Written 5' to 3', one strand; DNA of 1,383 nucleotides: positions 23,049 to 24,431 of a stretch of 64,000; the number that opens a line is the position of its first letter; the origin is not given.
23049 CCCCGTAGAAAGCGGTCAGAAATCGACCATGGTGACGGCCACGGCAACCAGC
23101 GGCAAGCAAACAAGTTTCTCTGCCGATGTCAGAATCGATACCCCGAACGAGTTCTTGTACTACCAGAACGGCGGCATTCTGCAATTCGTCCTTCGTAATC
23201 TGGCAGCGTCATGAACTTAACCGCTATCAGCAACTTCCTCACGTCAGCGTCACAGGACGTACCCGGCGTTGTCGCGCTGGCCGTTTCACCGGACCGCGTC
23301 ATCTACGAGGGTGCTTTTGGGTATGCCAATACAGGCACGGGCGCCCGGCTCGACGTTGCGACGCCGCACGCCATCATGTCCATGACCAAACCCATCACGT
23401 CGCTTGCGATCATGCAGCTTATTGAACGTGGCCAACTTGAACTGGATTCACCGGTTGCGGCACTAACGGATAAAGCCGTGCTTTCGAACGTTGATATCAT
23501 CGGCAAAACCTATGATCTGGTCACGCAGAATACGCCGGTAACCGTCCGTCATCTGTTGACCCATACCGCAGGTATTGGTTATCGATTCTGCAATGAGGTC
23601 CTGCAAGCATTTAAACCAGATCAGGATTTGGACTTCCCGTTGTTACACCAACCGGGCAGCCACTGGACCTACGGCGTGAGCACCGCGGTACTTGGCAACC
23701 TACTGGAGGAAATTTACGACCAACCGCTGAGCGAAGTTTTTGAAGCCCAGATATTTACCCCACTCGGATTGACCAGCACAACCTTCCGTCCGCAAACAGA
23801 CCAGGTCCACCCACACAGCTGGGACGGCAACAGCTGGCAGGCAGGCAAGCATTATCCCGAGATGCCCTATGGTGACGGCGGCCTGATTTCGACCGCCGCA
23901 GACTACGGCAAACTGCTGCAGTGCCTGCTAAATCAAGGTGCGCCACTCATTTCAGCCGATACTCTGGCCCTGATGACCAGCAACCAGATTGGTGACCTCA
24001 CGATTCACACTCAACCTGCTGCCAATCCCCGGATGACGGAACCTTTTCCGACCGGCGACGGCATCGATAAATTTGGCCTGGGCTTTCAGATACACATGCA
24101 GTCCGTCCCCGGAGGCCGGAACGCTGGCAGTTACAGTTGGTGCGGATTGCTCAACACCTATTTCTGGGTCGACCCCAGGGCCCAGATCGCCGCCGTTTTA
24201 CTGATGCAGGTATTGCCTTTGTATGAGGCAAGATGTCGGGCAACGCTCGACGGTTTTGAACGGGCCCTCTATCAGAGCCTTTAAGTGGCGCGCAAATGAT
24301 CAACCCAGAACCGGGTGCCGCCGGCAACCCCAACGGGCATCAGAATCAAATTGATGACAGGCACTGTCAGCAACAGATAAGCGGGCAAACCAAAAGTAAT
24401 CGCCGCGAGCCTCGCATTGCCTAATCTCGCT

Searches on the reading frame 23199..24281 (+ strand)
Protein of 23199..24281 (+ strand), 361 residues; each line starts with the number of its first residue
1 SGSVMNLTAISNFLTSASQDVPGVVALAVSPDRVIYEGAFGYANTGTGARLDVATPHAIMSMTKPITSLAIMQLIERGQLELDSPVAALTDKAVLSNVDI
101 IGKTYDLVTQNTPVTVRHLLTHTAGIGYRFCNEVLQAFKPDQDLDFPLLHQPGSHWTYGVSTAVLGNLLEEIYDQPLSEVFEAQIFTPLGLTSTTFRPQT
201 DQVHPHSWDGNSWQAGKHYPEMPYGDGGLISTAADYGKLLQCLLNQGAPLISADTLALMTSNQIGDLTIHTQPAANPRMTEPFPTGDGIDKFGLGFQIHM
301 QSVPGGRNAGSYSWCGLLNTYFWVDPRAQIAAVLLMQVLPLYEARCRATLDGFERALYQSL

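Call 80: search_protein_families(library=pfam, proteins=[window:23199-24281:+], max_evalue=0.00001)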
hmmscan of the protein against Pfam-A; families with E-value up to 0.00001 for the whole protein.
window:23199-24281:+ (361 aa): 1 family
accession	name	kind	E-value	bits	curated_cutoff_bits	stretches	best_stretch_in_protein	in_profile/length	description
PF00144.29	Beta-lactamase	-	1.8e-54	185.6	27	1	17-345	10-317/329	Beta-lactamase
